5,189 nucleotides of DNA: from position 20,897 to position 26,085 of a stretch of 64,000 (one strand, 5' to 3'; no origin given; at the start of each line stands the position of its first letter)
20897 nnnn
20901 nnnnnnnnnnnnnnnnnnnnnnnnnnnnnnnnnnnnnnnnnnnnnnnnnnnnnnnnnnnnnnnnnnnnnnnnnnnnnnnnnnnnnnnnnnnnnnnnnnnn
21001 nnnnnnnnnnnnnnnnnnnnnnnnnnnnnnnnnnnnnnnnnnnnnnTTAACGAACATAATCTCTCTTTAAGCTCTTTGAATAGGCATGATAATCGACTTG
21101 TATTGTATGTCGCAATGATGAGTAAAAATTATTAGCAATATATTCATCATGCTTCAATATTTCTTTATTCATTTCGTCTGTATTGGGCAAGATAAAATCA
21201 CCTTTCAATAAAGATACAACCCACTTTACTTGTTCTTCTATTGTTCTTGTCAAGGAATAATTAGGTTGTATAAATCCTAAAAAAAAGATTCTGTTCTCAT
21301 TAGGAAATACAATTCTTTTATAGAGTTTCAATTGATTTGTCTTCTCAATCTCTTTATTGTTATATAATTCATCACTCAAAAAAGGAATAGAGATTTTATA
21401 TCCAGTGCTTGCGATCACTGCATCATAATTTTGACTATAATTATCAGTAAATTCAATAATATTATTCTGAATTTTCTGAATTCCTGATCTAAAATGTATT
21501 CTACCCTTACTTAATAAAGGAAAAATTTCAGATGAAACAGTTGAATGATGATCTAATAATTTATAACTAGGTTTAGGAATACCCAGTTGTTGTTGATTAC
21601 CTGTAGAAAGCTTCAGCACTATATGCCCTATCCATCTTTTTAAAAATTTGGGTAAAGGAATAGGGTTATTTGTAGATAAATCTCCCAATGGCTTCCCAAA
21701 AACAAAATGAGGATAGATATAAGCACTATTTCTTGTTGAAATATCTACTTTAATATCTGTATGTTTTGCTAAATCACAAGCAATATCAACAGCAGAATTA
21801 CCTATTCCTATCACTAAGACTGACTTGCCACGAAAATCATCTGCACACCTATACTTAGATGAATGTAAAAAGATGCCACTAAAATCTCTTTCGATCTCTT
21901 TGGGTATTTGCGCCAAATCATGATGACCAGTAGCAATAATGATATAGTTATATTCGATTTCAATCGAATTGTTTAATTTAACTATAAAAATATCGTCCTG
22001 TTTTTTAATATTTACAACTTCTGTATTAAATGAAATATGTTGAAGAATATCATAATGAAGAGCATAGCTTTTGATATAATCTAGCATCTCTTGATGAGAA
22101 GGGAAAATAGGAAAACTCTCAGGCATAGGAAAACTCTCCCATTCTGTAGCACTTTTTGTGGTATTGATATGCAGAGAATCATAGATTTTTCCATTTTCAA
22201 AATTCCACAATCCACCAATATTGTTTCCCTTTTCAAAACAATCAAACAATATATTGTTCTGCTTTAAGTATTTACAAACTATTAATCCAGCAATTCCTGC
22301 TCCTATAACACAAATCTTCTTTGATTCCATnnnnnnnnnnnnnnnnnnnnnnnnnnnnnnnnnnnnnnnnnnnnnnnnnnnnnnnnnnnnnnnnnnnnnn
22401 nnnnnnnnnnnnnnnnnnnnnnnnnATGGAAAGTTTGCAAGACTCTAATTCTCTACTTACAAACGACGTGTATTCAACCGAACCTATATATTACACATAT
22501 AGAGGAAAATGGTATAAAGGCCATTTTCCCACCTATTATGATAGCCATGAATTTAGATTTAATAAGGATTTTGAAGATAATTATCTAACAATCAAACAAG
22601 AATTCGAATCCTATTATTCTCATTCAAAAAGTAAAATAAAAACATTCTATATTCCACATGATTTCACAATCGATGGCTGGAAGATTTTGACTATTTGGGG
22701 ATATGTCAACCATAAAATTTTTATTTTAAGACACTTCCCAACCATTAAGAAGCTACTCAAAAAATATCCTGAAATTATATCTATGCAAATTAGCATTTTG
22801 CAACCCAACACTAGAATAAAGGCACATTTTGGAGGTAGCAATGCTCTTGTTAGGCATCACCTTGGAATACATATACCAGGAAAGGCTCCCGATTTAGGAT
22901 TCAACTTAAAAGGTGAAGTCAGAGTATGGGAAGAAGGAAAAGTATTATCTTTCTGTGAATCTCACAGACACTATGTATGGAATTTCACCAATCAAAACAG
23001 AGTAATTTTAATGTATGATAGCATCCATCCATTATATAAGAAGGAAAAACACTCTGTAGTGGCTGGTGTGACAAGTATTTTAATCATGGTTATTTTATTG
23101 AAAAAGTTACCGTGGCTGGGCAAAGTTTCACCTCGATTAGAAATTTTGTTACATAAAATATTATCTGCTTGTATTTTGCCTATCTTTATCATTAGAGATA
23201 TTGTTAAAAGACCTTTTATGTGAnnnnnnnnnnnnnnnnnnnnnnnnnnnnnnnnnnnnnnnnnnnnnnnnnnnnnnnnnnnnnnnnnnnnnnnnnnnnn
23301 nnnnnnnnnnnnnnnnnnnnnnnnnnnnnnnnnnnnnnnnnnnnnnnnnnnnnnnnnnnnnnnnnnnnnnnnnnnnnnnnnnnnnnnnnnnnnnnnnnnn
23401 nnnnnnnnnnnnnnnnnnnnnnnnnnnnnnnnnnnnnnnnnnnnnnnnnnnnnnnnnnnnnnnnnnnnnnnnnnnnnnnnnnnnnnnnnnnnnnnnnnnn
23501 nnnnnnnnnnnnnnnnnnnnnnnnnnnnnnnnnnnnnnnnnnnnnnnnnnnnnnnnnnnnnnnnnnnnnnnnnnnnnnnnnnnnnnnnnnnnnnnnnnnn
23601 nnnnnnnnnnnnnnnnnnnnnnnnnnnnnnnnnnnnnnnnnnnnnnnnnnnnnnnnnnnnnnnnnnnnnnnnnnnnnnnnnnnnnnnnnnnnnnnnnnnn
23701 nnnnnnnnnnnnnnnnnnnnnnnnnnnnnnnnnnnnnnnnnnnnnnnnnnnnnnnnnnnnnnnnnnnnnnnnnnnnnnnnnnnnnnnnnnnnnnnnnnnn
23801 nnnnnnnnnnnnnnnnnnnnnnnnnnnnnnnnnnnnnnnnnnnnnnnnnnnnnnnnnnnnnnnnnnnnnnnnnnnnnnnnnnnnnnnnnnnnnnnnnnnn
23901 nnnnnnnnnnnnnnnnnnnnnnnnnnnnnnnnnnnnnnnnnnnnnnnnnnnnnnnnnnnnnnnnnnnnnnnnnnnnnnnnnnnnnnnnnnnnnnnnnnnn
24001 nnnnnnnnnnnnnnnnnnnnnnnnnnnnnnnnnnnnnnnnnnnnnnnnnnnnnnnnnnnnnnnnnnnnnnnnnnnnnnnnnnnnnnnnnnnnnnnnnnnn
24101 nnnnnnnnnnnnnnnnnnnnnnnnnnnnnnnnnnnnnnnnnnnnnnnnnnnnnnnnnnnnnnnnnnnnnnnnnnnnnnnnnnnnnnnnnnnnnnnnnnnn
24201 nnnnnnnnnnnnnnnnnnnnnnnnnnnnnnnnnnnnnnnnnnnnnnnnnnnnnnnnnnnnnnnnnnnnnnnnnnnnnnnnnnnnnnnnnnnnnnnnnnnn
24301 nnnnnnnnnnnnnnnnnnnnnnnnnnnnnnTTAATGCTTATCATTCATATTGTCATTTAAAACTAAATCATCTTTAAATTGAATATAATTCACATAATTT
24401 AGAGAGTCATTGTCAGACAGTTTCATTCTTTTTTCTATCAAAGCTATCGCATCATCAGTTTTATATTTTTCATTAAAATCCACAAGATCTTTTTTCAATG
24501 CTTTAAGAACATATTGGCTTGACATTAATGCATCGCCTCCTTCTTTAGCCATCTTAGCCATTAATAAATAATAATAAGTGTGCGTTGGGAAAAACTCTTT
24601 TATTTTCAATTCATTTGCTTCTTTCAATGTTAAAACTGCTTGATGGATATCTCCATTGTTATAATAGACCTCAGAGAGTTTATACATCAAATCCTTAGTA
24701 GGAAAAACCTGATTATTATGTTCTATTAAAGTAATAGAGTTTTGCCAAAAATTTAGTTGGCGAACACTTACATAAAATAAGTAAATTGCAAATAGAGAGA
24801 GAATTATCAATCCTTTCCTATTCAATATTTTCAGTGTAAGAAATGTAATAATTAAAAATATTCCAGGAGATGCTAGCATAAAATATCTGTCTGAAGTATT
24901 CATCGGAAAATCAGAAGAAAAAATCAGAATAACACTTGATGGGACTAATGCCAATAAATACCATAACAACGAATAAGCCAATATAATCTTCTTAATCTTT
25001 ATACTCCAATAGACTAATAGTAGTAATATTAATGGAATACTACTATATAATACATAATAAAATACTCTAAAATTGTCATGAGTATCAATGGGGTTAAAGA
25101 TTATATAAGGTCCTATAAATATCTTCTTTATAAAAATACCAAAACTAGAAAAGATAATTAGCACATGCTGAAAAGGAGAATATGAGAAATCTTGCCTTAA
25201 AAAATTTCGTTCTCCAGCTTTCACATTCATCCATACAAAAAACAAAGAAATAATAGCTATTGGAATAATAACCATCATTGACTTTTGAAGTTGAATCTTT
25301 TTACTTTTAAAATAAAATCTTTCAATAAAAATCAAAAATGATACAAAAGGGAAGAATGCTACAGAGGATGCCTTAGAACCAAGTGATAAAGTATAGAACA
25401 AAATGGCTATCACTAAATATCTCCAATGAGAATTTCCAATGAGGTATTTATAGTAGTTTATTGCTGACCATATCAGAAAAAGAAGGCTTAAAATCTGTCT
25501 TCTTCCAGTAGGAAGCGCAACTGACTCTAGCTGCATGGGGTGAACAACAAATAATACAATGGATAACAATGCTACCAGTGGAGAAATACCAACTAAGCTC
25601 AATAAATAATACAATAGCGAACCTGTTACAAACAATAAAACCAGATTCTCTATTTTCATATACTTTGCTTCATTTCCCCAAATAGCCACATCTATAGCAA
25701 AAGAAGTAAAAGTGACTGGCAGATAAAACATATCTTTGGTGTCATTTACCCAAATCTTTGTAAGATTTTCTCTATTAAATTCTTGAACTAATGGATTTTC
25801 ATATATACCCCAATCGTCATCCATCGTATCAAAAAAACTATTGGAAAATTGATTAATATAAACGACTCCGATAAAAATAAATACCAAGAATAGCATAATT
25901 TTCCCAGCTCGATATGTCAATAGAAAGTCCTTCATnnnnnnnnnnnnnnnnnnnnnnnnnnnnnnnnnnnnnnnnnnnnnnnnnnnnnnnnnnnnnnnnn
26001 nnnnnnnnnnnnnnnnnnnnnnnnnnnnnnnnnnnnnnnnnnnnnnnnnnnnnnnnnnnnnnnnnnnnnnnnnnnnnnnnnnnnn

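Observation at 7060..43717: Four DPM1/ArnC-like GT2s paired with five GT-C-like membrane proteins and no polymerase or flippase: a periplasmic lipid-phosphate-sugar relay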

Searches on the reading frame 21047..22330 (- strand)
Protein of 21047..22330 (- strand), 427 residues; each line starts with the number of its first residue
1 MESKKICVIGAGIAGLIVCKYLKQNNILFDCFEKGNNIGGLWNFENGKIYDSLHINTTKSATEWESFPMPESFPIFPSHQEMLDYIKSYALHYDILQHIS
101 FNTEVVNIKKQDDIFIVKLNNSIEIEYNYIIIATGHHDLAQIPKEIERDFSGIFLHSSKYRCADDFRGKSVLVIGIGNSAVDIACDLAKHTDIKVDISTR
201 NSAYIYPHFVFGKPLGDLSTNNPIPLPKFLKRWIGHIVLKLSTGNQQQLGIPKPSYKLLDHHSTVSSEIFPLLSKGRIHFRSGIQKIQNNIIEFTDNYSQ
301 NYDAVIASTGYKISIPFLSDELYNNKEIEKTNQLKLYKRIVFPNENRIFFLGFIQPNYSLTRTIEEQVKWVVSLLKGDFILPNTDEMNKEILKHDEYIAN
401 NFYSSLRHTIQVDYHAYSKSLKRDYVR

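Call 4: search_protein_families(library=pfam, proteins=[window:21047-22330:-], max_evalue=0.01)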
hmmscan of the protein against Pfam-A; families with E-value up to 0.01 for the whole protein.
window:21047-22330:- (427 aa): 9 families
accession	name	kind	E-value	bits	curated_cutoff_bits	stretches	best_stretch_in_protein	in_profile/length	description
PF00743.25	FMO-like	-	3.6e-66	224.1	22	1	4-421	2-438/532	Flavin-binding monooxygenase-like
PF13738.12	Pyr_redox_3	-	1.5e-25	90.5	30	1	8-202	2-197/305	Pyridine nucleotide-disulphide oxidoreductase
PF07992.20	Pyr_redox_2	-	6.5e-15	55.7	26.1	1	5-196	2-169/291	Pyridine nucleotide-disulphide oxidoreductase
PF13434.12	Lys_Orn_oxgnase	-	2.3e-10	40.6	21.3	1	76-201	91-222/339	L-lysine 6-monooxygenase/L-ornithine 5-monooxygenase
PF13450.12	NAD_binding_8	-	1.4e-06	28.9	21.9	1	8-43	1-36/68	NAD(P)-binding Rossmann-like domain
PF03486.20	HI0933_like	-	8.1e-05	22.6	50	0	80-140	109-168/244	HI0933-like protein Rossmann domain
PF13454.12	NAD_binding_9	-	0.00016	22.1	21.8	0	101-136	119-154/155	FAD-NAD(P)-binding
PF01266.30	DAO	-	0.00038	20.5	27.9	0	5-26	1-22/353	FAD dependent oxidoreductase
PF01488.26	Shikimate_DH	-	0.001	19.6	24.3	0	2-26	11-35/138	Shikimate / quinate 5-dehydrogenase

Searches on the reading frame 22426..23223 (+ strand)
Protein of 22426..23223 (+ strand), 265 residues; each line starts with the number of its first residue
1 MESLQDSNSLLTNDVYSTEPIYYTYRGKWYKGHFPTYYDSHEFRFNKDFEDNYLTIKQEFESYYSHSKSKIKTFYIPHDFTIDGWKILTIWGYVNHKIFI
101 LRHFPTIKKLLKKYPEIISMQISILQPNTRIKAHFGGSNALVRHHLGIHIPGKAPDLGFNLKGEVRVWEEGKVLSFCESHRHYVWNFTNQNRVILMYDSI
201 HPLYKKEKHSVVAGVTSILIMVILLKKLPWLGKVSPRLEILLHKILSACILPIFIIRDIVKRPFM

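Call 4: search_protein_families(library=pfam, proteins=[window:22426-23223:+], max_evalue=0.01)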
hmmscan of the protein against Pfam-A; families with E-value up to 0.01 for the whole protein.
window:22426-23223:+ (265 aa): 1 family
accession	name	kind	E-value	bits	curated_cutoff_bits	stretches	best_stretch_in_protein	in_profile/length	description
PF05118.21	Asp_Arg_Hydrox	-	4.5e-31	108.3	22.6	1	50-202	1-157/157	Aspartyl/Asparaginyl beta-hydroxylase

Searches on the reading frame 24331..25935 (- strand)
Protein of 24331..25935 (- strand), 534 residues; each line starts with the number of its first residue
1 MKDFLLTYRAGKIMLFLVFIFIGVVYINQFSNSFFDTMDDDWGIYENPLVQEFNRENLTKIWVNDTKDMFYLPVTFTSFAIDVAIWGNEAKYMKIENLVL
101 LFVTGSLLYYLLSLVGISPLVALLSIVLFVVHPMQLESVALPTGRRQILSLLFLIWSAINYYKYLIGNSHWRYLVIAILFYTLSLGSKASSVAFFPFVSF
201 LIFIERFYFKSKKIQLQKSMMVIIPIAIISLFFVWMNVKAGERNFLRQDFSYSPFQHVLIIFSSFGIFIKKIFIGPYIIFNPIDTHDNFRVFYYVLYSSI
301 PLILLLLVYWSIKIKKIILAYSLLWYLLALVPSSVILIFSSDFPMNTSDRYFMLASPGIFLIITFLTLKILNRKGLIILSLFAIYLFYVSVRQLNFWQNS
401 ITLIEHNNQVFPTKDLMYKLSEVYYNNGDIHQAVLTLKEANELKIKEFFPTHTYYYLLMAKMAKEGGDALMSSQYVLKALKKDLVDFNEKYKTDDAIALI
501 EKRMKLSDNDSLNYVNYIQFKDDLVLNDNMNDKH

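Call 4: search_protein_families(library=pfam, proteins=[window:24331-25935:-], max_evalue=0.01)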
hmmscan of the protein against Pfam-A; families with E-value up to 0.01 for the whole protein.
window:24331-25935:- (534 aa): 0 families

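Call 7: search_protein_families(library=ncbifam, proteins=[window:24331-25935:-], max_evalue=0.1)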
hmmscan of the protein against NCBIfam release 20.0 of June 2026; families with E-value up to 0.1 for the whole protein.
window:24331-25935:- (534 aa): 0 families

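Call 10: search_solved_structures(query=window:24331-25935:-, max_evalue=10)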
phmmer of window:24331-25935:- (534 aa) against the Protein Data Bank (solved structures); distinct sequences matched with E-value up to 10: 0.

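Call 15: search_protein_families(library=pfam, proteins=[window:24331-25935:-], max_evalue=10)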
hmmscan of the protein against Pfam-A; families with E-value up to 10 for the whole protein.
window:24331-25935:- (534 aa): 2 families
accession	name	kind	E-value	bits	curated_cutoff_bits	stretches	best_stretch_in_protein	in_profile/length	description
PF12895.13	ANAPC3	-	0.011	16.4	27.2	1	418-443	27-51/82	Anaphase-promoting complex, cyclosome, subunit 3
PF13181.12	TPR_8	-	1.2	9.9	25.7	1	416-443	3-30/34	Tetratricopeptide repeat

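Call 22: find_homologous_proteins(query=window:24331-25935:-)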
Query window:24331-25935:- (534 aa): 30 proteins with E <= 0.001 among 8000 candidates.
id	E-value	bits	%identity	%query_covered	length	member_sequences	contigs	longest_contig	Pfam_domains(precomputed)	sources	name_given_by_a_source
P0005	0.0e+0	1158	100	100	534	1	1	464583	-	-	-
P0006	2.9e-177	609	54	99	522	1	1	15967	-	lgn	-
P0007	1.4e-143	498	45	98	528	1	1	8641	-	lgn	-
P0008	2.3e-112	395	42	91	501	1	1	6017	-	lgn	-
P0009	2.3e-107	378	39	96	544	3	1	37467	-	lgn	-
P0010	6.9e-93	330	38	89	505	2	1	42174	-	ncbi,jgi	jgi:hypothetical protein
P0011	1.1e-89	320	39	89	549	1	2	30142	-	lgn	-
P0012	1.1e-17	82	27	85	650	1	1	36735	PF14559.13,PF13431.13,PF13414.13,PF13371.13,PF00515.35,PF13424.13,PF13432.13,PF13428.13,PF13181.13,PF07719.24,PF13174.13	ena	-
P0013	4.2e-17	80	27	71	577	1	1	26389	PF13431.13,PF13414.13,PF13371.13,PF00515.35,PF13424.13,PF13432.13,PF13181.13,PF07719.24,PF13231.13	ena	-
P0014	4.2e-16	77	26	81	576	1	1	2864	PF13431.13,PF23914.2,PF13414.13,PF13428.13,PF13374.13,PF14559.13,PF13371.13,PF00515.35,PF13424.13,PF13432.13,PF13181.13,PF07719.24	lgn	-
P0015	2.9e-14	71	23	81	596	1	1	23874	PF13431.13,PF13414.13,PF00515.35,PF13424.13,PF13432.13,PF13181.13,PF07719.24,PF13231.13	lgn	-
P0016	3.6e-13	67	27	23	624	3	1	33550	PF13431.13,PF23914.2,PF13414.13,PF13176.13,PF13428.13,PF13374.13,PF14559.13,PF24575.2,PF13371.13,PF00515.35,PF13424.13,PF13432.13,PF13181.13,PF07719.24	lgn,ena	-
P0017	1.2e-11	62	26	85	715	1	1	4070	PF13431.13,PF25062.2,PF13414.13,PF13428.13,PF14559.13,PF13371.13,PF00515.35,PF12895.14,PF13424.13,PF13432.13,PF13181.13,PF07719.24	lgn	-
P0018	1.6e-11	62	24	85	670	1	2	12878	PF03704.24,PF13414.13,PF13374.13,PF02064.22,PF07721.21,PF24575.2,PF00515.35,PF13424.13,PF13429.13,PF14561.13,PF07719.24,PF13174.13,PF13231.13,PF13431.13,PF23914.2,PF13176.13,PF13428.13,PF25064.2,PF14559.13,PF13371.13,PF12895.14,PF21033.5,PF13432.13,PF13181.13,PF10373.16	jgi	jgi:Flp pilus assembly protein TadD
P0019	2.6e-10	58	23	87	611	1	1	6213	PF14853.13,PF13431.13,PF13414.13,PF13176.13,PF13428.13,PF14559.13,PF00515.35,PF12895.14,PF13424.13,PF21033.5,PF13432.13,PF13181.13,PF07719.24,PF13174.13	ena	-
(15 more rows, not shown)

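Call 62: search_solved_structures(query=A4, max_evalue=1)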
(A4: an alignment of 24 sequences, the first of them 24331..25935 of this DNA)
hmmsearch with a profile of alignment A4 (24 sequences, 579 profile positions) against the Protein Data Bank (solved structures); distinct sequences matched with E-value up to 1: 491 (the best 60 are shown).
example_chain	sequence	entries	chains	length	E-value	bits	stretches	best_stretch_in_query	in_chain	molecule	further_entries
9qhb_A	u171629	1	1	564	7.9e-215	717.9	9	410-515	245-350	Engineered tetratricopeptide repeat protein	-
7ntf_A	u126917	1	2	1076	4.3e-106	358.9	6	406-520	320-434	Isoform 1 of UDP-N-acetylglucosamine--peptide N-acetylglucosaminyltransferase 110 kDa subu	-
7yea_A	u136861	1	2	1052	1.2e-105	357.4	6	406-520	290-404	UDP-N-acetylglucosamine--peptide N-acetylglucosaminyltransferase 110 kDa subunit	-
7yeh_B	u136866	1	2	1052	1.5e-95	324.1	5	400-565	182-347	UDP-N-acetylglucosamine--peptide N-acetylglucosaminyltransferase 110 kDa subunit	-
1w3b_A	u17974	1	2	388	1.3e-73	251.7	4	406-523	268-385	UDP-N-ACETYLGLUCOSAMINE--PEPTIDE N-ACETYLGLUCOSAMINYLTRANSFERASE 110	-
8bu0_A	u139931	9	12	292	1.1e-72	248.6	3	411-516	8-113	Consensus tetratricopeptide repeat protein | Crystal structure of an 8-repeat consensus TPR superhelix with Zinc. | Monomer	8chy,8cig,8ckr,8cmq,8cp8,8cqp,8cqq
9qhc_A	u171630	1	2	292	1.3e-69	238.4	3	411-515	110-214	Engineered tetratricopeptide repeat protein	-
6eou_A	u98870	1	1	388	1.4e-62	215.2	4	402-523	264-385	UDP-N-acetylglucosamine--peptide N-acetylglucosaminyltransferase 110 kDa subunit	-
7y4i_A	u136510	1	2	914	5.4e-56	193.5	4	412-525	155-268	Probable UDP-N-acetylglucosamine--peptide N-acetylglucosaminyltransferase SPINDLY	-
8dtf_A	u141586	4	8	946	6.8e-56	193.1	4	412-525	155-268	Probable UDP-N-acetylglucosamine--peptide N-acetylglucosaminyltransferase SPINDLY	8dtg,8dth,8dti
4ui9_F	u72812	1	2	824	9.5e-50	172.8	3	395-573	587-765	CELL DIVISION CYCLE PROTEIN 27 HOMOLOG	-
5a31_F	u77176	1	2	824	9.5e-50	172.8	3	395-573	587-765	ANAPHASE-PROMOTING COMPLEX SUBUNIT 3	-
8cm9_A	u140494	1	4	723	1.3e-41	145.9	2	405-556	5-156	UDP-N-acetylglucosamine--peptide N-acetylglucosaminyltransferase 110 kDa subunit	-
6xt9_D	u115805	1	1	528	1.2e-40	142.8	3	411-574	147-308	Bardet-Biedl syndrome 4 protein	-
9gzg_A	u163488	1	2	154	8.4e-40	140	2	411-514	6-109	Engineered CTPR protein with glutamic acids for conductivity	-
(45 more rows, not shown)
